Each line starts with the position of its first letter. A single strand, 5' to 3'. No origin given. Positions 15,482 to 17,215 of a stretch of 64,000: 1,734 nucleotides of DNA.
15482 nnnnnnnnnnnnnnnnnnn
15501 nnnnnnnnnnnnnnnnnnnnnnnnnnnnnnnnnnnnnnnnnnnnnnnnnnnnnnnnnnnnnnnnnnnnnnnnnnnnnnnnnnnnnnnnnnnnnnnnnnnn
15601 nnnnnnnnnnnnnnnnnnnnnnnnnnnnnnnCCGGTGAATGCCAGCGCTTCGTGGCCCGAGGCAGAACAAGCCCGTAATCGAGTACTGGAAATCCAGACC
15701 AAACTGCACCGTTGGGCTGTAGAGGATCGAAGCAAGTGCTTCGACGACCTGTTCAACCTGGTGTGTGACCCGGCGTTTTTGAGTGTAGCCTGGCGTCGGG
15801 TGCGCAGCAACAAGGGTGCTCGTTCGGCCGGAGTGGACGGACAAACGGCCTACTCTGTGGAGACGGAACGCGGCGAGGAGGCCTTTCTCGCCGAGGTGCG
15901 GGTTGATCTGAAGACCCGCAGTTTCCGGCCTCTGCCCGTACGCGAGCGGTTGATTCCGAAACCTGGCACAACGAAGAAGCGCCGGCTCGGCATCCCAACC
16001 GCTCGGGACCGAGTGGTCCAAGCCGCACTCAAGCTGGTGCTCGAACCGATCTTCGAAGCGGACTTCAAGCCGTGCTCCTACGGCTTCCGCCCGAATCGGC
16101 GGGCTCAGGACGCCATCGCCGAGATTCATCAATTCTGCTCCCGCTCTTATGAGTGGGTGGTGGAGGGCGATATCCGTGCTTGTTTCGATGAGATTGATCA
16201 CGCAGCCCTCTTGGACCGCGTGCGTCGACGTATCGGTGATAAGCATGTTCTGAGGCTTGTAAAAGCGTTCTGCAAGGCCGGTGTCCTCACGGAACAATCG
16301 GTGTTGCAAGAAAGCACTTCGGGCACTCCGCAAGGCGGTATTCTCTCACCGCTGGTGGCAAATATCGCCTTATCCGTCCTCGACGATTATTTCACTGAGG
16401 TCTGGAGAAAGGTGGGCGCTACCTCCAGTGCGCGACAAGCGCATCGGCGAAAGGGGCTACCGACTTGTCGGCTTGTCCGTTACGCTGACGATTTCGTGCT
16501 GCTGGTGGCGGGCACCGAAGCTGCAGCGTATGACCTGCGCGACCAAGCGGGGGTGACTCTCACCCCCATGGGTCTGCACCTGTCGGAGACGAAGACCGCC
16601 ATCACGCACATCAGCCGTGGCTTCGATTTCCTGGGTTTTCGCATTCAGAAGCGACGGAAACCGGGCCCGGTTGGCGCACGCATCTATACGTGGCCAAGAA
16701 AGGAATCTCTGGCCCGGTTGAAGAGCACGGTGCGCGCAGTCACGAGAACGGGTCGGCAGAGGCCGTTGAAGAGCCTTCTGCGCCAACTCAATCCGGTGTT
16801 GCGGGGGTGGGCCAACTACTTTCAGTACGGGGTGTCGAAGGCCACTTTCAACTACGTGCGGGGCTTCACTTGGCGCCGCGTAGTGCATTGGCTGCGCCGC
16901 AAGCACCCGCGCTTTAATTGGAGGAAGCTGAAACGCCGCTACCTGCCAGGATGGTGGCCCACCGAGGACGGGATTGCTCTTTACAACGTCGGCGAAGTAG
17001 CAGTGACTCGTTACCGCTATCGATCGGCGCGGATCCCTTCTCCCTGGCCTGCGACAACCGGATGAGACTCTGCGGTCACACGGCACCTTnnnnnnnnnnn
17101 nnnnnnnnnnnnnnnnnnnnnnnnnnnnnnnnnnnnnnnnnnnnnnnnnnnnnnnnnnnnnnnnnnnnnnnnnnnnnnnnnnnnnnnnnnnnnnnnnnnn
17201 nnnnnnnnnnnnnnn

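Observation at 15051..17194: Intact En-minus group II intron inserted in-frame inside a polysaccharide lyase coding sequence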

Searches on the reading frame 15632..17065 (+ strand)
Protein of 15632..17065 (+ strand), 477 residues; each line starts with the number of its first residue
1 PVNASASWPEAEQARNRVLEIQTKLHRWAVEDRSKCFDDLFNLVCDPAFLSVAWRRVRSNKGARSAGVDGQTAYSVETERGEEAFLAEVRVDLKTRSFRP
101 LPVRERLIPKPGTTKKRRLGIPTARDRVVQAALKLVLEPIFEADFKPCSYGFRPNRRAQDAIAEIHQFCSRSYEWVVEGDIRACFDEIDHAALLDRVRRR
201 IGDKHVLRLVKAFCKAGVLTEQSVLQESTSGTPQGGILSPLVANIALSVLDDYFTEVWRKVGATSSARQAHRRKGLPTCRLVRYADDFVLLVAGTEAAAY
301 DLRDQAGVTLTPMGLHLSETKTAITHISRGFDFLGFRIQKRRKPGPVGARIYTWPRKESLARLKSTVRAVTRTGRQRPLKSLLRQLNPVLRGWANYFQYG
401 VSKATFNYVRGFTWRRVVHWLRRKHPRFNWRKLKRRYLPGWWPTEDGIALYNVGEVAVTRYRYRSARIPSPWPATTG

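Call 6: search_protein_families(library=pfam, proteins=[window:15632-17065:+], max_evalue=0.01)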
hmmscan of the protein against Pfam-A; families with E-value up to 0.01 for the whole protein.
window:15632-17065:+ (477 aa): 3 families
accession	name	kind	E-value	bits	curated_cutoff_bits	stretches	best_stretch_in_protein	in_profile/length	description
PF00078.32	RVT_1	-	2.9e-32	112.5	29.6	1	108-338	1-205/205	Reverse transcriptase (RNA-dependent DNA polymerase)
PF08388.16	GIIM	-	9.2e-22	77.3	23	1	361-437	2-79/80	Group II intron, maturase-specific domain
PF13655.11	RVT_N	-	0.0019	18.9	28.1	1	13-75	8-72/83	N-terminal domain of reverse transcriptase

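Call 7: search_protein_families(library=ncbifam, proteins=[window:15632-17065:+], max_evalue=0.01)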
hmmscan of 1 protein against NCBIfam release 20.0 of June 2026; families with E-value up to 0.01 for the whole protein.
window:15632-17065:+ (477 aa): 5 families
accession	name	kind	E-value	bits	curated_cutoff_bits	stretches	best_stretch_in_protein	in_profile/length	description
TIGR04416.1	group_II_RT_mat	equivalog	5e-111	371.2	300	1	50-425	4-353/353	group II intron reverse transcriptase/maturase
NF041747.1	Drt3a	equivalog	8.9e-08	31.8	200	1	159-252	95-184/412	antiviral reverse transcriptase Drt3a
NF038233.2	retron_St85_RT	exception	1e-06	28.3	235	1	108-291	30-181/289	retron St85 family RNA-directed DNA polymerase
NF041746.1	Drt2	equivalog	6.7e-06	25.5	390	0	226-328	218-302/416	antiviral reverse transcriptase Drt2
NF042941.1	Retron_TIR_antiphage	equivalog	0.00081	18.3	600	1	115-260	40-168/464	TIR domain-containing anti-phage reverse transcriptase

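Call 16: search_solved_structures(query=window:15635-17065:+, max_evalue=0.00001)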
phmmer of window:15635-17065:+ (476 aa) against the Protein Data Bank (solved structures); distinct sequences matched with E-value up to 0.00001: 11.
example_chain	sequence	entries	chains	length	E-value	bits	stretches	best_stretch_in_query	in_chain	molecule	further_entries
6me0_C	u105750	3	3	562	9.9e-55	189.3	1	16-436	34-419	Maturase reverse transcriptase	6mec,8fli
5g2x_C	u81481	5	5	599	5.6e-50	173.6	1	23-264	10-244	GROUP II INTRON-ENCODED PROTEIN LTRA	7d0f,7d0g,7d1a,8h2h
6ar1_A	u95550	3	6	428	2e-49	171.7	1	49-434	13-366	GsI-IIC RT | Trt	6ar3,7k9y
7uim_D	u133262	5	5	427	6.4e-46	160.2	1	47-425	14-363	Group II intron reverse transcriptase/maturase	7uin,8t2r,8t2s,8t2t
5hhl_A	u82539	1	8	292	9.9e-40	139.8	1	47-336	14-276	Retron-type reverse transcriptase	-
5hhj_A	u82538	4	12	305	1e-39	139.8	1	47-336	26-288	Retron-type reverse transcriptase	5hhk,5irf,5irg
7kft_D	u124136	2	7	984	1e-19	73.8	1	101-338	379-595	Cas6-RT-Cas1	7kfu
8ub7_A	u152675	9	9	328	2.2e-12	49.6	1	80-341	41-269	Reverse transcriptase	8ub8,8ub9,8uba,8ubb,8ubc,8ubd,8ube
9d5x_A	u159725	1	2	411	1.3e-10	43.8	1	39-338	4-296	Group II intron-like 4 reverse transcriptase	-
9d4s_A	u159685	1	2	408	1.4e-10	43.6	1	39-338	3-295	Group II intron-like 4 reverse transcriptase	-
8bgj_A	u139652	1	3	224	9.4e-10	40.9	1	130-255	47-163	RNA-directed DNA polymerase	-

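Call 17: find_related_loci(query=window:15635-17065:+, collection=genome_contigs, flank=3000)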
Query window:15635-17065:+ (476 aa) in genome_contigs; peptide patterns used: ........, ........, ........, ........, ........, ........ (x = any residue, [..] = any of these).
590 stretches matched a pattern (row limit reached: there are more); 571 encode a relative of the query (tblastn E <= 1e-3); the best 80 are kept; 80 distinct loci.
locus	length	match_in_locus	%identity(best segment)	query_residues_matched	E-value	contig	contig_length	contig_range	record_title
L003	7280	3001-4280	84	1-476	0e+0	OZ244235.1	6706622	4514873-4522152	MAG: Candidatus Latescibacterota bacterium isolate e5868d62-61ad-4724-99e8-9c09e4b40cf9 genome assembly, chromosome: 1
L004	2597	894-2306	66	1-471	0e+0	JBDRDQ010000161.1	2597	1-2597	MAG: Gemmatimonadota bacterium isolate MEGAHIT-group-1.259 k141_3730166, whole genome shotgun sequence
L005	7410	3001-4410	66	1-471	0e+0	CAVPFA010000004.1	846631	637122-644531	MAG: uncultured Acidimicrobiaceae bacterium isolate MFD10071.bin.2.60 genome assembly, contig: contig_36311, whole genom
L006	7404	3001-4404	66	1-471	0e+0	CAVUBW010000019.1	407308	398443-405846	MAG: uncultured Acidimicrobiales bacterium isolate MFD05674.bin.2.4 genome assembly, contig: contig_39228, whole genome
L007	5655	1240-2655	67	1-473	0e+0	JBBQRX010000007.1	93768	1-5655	MAG: Candidatus Limnocylindrales bacterium isolate Co_metawrap_1715 Cmw_1715_k141_7847181_length_93768_cov_19.8724, whol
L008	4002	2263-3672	64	1-473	0e+0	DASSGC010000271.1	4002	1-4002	MAG TPA_asm: Acidimicrobiales bacterium isolate SMAG_U1022 k141_1508664, whole genome shotgun sequence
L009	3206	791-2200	65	1-471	0e+0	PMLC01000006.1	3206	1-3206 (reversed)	MAG: Acidobacteria bacterium isolate fen_297 73.20120600_E1D.18_contig_41262, whole genome shotgun sequence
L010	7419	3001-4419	63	1-475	0e+0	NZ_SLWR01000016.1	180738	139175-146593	Kribbella antiqua strain VKM Ac-2541 Ga0310564_116, whole genome shotgun sequence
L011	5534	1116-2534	63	1-475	0e+0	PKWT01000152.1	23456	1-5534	MAG: Micrococcales bacterium isolate palsa_659 73.20120500_P28.26_contig_4664, whole genome shotgun sequence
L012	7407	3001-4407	62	1-471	0e+0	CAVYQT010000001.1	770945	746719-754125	MAG: uncultured Actinomycetota bacterium isolate MFD05454.bin.2.189 genome assembly, contig: contig_1455, whole genome s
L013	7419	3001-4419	63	1-475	0e+0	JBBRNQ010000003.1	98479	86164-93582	MAG: Actinomycetales bacterium isolate La1_metabat2.181 LA1C_B2.181_k141_748277L_98479_cov_26.0415, whole genome shotgun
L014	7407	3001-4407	62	1-471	0e+0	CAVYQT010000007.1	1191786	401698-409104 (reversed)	MAG: uncultured Actinomycetota bacterium isolate MFD05454.bin.2.189 genome assembly, contig: contig_38667, whole genome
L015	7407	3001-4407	62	1-471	0e+0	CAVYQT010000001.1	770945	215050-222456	MAG: uncultured Actinomycetota bacterium isolate MFD05454.bin.2.189 genome assembly, contig: contig_1455, whole genome s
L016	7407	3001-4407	62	1-471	0e+0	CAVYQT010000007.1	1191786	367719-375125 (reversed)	MAG: uncultured Actinomycetota bacterium isolate MFD05454.bin.2.189 genome assembly, contig: contig_38667, whole genome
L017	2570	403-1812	65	1-471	0e+0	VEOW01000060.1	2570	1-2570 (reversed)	MAG: Chloroflexi bacterium isolate MnB_4 Mn-Chloroflexi-1_280844, whole genome shotgun sequence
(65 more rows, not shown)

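Call 29: find_related_loci(query=window:15635-17065:+, collection=metagenome_contigs, flank=3000)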
Query window:15635-17065:+ (476 aa) in metagenome_contigs; peptide patterns used: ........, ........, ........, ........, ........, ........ (x = any residue, [..] = any of these).
600 stretches matched a pattern (row limit reached: there are more); 588 encode a relative of the query (tblastn E <= 1e-3); the best 80 are kept; 80 distinct loci.
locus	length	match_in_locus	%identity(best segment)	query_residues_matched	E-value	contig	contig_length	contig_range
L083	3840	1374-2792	69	1-474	0e+0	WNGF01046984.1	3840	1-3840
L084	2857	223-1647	67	1-476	0e+0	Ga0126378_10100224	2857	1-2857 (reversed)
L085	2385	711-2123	65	1-471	0e+0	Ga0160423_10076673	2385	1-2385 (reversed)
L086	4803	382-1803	65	1-475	0e+0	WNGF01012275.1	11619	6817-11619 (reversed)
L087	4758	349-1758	66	1-471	0e+0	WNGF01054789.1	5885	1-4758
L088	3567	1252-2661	65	1-473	0e+0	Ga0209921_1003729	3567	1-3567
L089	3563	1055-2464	65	1-471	0e+0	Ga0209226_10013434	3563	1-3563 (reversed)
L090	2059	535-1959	65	1-476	0e+0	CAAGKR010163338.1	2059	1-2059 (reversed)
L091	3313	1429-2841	64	1-471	0e+0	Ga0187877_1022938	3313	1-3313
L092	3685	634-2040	65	1-471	0e+0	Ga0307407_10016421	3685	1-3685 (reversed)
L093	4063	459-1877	64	1-475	0e+0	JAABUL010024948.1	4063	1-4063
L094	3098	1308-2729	63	1-474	0e+0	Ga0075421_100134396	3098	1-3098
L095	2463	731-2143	64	1-471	0e+0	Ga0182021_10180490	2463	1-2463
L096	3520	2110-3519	63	1-470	0e+0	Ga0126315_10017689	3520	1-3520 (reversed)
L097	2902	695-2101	62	1-471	0e+0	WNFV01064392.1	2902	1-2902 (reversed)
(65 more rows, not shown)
